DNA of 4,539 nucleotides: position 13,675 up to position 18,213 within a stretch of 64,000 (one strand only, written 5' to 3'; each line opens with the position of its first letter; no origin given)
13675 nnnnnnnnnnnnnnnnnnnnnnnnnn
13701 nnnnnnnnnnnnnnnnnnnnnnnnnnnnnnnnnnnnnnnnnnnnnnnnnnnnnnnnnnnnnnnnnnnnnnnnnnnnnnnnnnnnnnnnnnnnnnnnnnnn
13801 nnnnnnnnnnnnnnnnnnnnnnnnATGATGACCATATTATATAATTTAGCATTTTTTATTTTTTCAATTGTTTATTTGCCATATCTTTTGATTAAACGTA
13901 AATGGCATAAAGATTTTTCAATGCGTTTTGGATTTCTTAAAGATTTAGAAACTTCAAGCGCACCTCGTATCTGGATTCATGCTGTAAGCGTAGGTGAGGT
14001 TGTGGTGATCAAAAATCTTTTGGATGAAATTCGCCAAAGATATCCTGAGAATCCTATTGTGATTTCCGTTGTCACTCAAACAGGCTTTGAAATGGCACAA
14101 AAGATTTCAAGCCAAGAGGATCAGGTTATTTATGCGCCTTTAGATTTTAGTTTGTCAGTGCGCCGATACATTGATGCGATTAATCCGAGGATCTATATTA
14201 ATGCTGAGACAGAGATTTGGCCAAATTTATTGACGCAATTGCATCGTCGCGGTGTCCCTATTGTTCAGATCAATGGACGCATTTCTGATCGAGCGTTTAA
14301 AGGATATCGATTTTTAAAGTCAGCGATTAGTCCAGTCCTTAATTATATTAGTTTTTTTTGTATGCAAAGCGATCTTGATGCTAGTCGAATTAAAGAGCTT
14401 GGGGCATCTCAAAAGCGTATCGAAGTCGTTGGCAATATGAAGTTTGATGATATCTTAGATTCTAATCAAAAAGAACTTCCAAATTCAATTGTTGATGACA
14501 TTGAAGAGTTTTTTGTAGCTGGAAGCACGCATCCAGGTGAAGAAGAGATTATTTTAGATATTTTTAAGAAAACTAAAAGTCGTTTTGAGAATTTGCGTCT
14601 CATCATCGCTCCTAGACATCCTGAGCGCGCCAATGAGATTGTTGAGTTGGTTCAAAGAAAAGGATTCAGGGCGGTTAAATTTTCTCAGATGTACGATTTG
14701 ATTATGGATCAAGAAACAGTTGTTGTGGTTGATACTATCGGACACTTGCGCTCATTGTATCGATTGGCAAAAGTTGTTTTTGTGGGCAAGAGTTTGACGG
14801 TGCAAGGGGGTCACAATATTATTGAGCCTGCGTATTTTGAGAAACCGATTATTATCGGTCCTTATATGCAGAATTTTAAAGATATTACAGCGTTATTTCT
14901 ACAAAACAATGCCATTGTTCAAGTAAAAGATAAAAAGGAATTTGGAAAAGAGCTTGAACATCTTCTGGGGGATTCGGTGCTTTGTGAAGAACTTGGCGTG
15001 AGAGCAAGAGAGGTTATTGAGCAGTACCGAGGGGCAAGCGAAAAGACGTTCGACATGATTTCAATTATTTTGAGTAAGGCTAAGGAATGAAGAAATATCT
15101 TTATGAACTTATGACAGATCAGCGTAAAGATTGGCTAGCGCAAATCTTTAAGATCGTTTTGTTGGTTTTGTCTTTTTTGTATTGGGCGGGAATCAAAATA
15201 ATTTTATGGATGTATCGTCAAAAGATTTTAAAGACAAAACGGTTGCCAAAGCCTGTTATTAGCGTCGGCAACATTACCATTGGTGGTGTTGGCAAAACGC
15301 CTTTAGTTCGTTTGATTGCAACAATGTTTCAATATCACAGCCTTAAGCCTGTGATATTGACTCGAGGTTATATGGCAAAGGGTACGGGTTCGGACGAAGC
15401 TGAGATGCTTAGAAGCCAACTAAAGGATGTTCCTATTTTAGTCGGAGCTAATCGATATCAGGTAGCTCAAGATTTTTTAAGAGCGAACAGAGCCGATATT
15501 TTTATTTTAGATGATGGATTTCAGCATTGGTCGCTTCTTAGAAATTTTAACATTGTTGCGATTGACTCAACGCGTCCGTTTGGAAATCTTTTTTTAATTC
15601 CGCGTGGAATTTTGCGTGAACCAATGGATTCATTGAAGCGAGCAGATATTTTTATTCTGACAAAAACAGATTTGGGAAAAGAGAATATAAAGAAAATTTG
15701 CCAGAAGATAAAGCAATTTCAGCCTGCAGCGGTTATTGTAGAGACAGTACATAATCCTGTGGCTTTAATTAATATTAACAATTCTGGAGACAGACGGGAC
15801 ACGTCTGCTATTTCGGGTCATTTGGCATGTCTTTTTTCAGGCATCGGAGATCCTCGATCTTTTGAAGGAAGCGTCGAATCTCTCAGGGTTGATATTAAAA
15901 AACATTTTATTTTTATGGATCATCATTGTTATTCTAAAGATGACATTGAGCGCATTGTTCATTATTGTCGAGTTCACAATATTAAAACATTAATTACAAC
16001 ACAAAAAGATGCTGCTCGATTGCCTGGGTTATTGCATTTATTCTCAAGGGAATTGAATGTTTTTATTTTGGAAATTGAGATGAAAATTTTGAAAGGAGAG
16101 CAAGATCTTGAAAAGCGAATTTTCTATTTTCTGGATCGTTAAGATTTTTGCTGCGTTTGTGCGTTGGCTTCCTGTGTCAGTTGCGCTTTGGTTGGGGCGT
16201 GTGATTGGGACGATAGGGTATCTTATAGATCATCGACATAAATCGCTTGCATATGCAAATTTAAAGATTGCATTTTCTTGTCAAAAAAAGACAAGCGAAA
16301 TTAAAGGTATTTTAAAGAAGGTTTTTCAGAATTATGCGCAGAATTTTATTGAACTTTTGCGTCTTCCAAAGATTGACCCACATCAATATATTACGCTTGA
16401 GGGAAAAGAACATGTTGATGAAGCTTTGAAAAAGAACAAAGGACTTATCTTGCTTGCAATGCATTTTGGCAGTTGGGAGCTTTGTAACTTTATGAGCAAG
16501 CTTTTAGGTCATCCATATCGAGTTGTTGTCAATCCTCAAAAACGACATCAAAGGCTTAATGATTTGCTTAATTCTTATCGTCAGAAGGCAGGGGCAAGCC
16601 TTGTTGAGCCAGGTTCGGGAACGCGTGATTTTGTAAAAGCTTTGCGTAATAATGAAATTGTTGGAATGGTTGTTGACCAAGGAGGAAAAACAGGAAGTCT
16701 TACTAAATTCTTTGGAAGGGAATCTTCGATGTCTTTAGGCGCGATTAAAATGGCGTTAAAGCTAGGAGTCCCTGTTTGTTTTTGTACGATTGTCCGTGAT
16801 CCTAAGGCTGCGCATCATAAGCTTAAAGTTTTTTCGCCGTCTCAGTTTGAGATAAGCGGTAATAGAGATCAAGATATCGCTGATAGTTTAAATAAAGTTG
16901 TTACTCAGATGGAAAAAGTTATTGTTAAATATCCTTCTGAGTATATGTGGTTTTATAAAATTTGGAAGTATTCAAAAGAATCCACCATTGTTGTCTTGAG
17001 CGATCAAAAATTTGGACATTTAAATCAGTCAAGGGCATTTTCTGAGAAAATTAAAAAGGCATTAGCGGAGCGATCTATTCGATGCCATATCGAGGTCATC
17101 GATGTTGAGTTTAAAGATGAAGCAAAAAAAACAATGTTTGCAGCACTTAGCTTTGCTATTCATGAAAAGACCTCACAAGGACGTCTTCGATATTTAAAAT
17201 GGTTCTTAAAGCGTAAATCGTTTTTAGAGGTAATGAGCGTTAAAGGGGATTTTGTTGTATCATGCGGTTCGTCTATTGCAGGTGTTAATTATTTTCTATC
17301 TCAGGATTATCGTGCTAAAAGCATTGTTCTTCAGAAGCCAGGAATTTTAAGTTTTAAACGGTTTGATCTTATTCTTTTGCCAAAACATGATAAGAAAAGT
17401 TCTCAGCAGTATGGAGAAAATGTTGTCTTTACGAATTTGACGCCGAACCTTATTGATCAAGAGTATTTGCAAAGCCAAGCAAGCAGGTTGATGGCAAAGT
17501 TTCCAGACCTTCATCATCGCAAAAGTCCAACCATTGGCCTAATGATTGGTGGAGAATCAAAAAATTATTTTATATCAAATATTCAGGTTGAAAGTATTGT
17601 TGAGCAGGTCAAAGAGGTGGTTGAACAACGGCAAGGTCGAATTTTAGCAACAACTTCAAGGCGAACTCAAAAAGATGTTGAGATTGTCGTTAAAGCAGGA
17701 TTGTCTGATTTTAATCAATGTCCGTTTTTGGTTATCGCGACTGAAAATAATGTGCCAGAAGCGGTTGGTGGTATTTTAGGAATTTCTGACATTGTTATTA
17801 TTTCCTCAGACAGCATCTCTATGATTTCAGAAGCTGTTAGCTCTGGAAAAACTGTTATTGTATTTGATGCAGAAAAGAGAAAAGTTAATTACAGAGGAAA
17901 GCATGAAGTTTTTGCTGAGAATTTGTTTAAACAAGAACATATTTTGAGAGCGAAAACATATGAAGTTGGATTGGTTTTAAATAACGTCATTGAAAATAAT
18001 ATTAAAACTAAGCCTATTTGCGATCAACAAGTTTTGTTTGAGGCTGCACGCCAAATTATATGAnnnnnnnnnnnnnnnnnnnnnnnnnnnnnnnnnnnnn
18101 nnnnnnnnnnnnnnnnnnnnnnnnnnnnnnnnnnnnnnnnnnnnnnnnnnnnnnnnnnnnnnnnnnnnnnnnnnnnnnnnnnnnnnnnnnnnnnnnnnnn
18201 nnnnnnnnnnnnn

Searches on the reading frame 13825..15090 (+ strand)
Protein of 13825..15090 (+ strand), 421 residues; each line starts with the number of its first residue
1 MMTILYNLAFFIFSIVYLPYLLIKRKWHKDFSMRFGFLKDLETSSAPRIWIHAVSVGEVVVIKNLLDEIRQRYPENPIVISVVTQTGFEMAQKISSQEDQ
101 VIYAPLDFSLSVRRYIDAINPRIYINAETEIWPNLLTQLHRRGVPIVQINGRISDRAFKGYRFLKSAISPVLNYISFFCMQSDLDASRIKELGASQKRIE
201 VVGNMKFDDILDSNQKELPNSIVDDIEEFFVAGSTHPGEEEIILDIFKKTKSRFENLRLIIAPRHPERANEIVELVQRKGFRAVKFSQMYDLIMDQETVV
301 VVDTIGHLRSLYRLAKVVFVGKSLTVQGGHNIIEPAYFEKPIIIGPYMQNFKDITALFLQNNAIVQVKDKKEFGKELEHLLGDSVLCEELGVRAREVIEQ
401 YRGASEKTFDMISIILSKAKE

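Call 42: search_protein_families(library=pfam, proteins=[window:13825-15090:+], max_evalue=0.00001)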
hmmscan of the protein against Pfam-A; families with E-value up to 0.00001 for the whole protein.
window:13825-15090:+ (421 aa): 1 family
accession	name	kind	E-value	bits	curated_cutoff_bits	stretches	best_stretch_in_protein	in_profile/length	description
PF04413.22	Glycos_transf_N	-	4.1e-60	202.8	23.9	1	31-208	3-178/179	3-Deoxy-D-manno-octulosonic-acid transferase (kdotransferase)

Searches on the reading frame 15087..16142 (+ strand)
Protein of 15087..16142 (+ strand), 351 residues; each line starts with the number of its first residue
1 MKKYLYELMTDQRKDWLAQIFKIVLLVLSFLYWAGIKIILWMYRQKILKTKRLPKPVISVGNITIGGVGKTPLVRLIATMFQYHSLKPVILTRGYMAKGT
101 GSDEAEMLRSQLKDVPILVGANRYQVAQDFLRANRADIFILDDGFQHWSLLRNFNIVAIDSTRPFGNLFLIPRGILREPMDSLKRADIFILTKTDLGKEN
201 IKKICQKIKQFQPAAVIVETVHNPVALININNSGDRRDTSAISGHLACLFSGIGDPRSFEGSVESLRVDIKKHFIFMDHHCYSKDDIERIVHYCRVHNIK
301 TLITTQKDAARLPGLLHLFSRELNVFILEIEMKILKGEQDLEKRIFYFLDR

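Call 42: search_protein_families(library=pfam, proteins=[window:15087-16142:+], max_evalue=0.00001)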
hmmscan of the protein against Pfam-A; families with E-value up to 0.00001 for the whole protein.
window:15087-16142:+ (351 aa): 1 family
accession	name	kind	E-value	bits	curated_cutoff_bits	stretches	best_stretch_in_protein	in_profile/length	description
PF02606.20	LpxK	-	5.7e-74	249.6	27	1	22-345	2-323/328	Tetraacyldisaccharide-1-P 4'-kinase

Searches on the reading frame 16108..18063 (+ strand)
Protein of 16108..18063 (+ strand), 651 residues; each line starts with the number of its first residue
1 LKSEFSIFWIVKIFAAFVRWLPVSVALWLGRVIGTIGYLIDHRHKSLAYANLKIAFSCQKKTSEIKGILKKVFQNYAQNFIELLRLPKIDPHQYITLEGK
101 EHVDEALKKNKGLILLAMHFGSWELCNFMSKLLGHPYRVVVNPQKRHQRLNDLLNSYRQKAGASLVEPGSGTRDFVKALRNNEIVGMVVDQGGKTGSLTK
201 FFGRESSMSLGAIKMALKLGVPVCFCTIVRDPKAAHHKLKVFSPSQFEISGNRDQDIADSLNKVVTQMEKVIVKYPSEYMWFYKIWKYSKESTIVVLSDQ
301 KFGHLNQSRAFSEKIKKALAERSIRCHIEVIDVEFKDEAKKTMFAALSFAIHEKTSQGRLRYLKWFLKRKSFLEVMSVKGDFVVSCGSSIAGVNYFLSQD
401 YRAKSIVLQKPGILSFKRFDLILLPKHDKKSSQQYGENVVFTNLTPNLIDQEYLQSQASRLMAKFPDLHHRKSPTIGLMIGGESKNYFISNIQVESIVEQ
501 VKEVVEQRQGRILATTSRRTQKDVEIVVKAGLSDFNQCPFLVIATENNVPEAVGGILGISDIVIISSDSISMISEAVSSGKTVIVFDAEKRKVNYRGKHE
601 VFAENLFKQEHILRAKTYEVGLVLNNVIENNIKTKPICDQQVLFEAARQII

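Call 42: search_protein_families(library=pfam, proteins=[window:16108-18063:+], max_evalue=0.00001)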
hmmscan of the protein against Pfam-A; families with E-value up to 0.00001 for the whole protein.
window:16108-18063:+ (651 aa): 2 families
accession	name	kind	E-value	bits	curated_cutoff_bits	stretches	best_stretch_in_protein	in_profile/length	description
PF03279.18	Lip_A_acyltrans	-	2.5e-48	165.2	22.3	1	7-287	15-294/295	Bacterial lipid A biosynthesis acyltransferase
PF06258.17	Mito_fiss_Elm1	-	9.5e-43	146.9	27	1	303-612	2-275/304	Mitochondrial fission ELM1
